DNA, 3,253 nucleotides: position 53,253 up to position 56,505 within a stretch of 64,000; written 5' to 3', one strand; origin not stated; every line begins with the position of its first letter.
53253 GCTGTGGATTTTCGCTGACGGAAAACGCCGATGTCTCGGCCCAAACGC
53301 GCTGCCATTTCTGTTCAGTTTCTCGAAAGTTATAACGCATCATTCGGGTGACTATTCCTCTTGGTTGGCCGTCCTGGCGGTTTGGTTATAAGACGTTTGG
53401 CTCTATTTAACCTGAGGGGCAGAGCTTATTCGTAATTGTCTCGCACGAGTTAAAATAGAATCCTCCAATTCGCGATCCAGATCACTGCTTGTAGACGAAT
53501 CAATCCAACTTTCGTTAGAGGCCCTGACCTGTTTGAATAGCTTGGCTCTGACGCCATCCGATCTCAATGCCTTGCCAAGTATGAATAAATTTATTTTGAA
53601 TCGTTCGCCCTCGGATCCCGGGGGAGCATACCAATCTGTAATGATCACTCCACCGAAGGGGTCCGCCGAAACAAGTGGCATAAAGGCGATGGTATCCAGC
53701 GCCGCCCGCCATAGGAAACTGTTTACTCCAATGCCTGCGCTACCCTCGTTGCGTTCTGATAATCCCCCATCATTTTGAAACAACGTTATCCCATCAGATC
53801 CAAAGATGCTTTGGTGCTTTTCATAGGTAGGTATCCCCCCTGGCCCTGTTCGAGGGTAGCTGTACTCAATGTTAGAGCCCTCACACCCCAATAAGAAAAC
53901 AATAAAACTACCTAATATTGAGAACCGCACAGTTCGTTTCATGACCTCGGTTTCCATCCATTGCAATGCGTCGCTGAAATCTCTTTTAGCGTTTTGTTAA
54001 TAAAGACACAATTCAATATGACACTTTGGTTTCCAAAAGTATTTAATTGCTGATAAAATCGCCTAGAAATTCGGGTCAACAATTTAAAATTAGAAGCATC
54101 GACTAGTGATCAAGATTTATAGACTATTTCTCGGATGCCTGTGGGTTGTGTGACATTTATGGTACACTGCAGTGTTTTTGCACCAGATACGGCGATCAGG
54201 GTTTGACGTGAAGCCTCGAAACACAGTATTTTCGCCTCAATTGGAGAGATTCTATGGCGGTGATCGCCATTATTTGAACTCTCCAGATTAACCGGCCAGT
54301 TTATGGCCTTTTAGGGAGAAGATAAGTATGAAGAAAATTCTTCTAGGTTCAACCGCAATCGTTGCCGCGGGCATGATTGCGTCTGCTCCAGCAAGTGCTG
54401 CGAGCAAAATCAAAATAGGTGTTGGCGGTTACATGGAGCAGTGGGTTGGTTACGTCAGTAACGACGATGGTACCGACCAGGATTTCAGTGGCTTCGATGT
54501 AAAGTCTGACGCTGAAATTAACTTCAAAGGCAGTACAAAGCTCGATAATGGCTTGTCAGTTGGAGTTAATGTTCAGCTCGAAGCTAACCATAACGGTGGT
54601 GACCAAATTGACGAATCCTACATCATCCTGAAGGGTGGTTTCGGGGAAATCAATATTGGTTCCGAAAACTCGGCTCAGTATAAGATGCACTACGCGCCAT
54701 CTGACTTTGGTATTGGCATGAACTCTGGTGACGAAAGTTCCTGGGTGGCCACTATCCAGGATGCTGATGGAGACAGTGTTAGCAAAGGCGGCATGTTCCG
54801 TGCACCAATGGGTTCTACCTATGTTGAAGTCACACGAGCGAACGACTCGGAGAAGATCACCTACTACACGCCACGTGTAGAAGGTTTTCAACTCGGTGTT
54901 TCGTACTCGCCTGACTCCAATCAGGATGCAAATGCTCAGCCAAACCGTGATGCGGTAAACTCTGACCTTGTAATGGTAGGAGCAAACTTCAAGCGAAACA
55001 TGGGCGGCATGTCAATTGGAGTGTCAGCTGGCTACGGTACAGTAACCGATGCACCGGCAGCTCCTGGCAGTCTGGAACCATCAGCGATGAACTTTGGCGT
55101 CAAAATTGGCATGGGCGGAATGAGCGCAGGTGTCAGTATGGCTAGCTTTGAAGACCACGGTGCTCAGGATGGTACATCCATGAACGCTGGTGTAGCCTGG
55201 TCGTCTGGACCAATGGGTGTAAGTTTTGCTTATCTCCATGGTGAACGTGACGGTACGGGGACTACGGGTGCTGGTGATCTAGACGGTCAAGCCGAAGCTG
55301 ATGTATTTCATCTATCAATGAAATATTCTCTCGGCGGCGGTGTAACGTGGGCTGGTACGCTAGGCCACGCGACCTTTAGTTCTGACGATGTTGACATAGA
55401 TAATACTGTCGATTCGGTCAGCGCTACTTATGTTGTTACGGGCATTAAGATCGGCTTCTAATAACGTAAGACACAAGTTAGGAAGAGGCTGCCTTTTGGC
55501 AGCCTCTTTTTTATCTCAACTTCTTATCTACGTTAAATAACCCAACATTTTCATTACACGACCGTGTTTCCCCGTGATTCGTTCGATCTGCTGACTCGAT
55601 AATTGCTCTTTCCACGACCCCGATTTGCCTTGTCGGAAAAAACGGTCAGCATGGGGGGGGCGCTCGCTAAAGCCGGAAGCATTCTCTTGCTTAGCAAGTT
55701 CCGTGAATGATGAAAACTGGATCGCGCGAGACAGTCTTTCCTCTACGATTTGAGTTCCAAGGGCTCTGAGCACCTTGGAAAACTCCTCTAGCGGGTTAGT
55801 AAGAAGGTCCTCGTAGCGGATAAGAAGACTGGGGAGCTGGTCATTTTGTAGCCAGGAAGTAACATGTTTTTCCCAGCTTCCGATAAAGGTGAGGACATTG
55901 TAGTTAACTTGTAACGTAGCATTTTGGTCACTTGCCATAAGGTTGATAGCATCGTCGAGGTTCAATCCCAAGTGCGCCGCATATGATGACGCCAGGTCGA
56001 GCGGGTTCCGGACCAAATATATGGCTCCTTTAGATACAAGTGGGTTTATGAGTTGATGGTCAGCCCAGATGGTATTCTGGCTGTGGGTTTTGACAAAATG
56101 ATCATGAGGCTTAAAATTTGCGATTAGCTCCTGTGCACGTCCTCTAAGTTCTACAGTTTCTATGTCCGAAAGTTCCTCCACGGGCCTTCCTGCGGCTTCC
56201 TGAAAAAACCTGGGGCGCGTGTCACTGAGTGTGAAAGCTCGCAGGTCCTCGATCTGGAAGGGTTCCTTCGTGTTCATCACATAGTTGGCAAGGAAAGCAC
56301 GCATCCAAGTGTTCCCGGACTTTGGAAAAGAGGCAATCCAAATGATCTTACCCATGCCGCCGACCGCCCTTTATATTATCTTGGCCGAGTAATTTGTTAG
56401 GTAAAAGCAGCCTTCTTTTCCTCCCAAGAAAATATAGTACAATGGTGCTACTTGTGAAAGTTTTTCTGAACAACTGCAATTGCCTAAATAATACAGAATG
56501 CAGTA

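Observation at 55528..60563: Three sulfotransferases around a JmjC/cupin-4 oxygenase: a candidate hydroxylation-then-O-sulfation module with no described product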

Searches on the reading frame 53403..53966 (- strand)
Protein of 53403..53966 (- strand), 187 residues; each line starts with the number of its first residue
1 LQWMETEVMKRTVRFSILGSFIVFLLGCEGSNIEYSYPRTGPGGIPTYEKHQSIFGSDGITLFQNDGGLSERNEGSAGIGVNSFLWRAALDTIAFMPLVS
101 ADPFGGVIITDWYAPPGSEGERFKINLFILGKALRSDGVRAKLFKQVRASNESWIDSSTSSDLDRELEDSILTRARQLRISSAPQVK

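Call 63: search_protein_families(library=pfam, proteins=[window:53403-53966:-], max_evalue=0.001)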
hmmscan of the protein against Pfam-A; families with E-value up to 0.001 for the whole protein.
window:53403-53966:- (187 aa): 1 family
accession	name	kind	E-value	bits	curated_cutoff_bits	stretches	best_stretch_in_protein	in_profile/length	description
PF12100.13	DUF3576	-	1.8e-40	137.7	25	1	79-180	1-101/101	Domain of unknown function (DUF3576)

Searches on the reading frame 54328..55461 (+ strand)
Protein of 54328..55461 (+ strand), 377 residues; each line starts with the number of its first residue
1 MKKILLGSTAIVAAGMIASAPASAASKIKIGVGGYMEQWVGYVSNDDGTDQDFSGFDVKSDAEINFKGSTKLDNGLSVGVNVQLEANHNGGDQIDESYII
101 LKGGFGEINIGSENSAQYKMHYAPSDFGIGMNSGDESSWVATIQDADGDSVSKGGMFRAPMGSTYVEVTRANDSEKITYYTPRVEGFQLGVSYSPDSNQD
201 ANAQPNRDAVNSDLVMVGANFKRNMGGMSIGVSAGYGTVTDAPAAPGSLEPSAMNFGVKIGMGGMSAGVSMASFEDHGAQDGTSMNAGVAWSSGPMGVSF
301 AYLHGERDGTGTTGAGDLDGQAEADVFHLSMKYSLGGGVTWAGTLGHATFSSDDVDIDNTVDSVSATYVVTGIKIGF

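Call 63: search_protein_families(library=pfam, proteins=[window:54328-55461:+], max_evalue=0.001)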
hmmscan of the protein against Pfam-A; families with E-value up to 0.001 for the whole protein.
window:54328-55461:+ (377 aa): 1 family
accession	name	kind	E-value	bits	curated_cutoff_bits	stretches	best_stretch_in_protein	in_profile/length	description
PF13609.12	Porin_4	-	1.7e-50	173.1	27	1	11-351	5-308/310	Gram-negative porin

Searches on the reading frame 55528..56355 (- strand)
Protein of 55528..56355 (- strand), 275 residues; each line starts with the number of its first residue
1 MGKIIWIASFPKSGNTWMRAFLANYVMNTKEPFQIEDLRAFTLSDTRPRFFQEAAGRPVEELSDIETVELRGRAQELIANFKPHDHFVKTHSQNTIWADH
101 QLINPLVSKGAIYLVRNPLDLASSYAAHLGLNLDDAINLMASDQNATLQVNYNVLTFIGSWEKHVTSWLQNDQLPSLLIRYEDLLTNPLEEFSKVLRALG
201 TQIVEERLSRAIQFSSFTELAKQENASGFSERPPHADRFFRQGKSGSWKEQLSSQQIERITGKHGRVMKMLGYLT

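Call 3: search_protein_families(library=pfam, proteins=[window:55528-56355:-], max_evalue=0.01)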
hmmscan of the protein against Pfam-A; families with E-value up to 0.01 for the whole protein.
window:55528-56355:- (275 aa): 3 families
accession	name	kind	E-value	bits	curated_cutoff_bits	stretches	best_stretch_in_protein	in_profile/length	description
PF00685.33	Sulfotransfer_1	-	2.3e-25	89.9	22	1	5-262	4-245/255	Sulfotransferase domain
PF13469.12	Sulfotransfer_3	-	2.5e-06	28.4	27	1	5-202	2-213/216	Sulfotransferase family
PF09037.16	Sulphotransf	-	0.00016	21.7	22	1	154-203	167-216/244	Stf0 sulphotransferase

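Call 4: search_protein_families(library=ncbifam, proteins=[window:55528-56355:-], max_evalue=0.01)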
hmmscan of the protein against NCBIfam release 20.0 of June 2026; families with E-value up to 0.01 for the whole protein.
window:55528-56355:- (275 aa): 0 families

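Call 18: search_solved_structures(query=window:55528-56355:-, max_evalue=0.01)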
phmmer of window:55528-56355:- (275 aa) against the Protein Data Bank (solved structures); distinct sequences matched with E-value up to 0.01: 48.
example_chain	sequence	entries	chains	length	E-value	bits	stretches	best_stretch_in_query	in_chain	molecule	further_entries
3mg9_A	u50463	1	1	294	2.1e-15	60.1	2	110-251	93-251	TEG12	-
3mgb_A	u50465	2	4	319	2.9e-15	59.7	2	110-251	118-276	TEG12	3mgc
1cjm_A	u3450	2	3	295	4.4e-14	55.8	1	110-266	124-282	PROTEIN (ARYL SULFOTRANSFERASE) | Monoamine-sulfating phenol sulfotransferase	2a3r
3ckl_A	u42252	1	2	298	6e-14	55.4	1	6-260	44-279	Sulfotransferase family cytosolic 1B member 1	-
2z5f_A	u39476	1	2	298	6.1e-14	55.4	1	6-260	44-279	Sulfotransferase family cytosolic 1B member 1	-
1z28_A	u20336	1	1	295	2.8e-13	53.2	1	111-266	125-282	Phenol-sulfating phenol sulfotransferase 1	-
4gra_A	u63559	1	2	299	4.1e-13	52.7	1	111-266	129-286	Sulfotransferase 1A1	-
1ls6_A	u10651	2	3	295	5.4e-13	52.3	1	111-266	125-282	aryl sulfotransferase | Sulfotransferase 1A1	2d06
3qvu_A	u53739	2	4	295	5.6e-13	52.2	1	111-266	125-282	Sulfotransferase 1A1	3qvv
3u3j_A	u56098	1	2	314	6.8e-13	51.9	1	111-266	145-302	Sulfotransferase 1A1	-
3u3k_A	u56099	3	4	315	6.9e-13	51.9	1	111-266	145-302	Sulfotransferase 1A1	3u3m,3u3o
3nib_A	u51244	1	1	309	6.9e-13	51.9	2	62-222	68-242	Teg14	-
1z29_A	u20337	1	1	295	7.9e-13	51.7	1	111-266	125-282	Phenol-sulfating phenol sulfotransferase 2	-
3u3r_A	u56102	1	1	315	9.5e-13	51.5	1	111-266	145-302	Sulfotransferase 1A1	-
2zpt_X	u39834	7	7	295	1.3e-12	51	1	157-262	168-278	Tyrosine-ester sulfotransferase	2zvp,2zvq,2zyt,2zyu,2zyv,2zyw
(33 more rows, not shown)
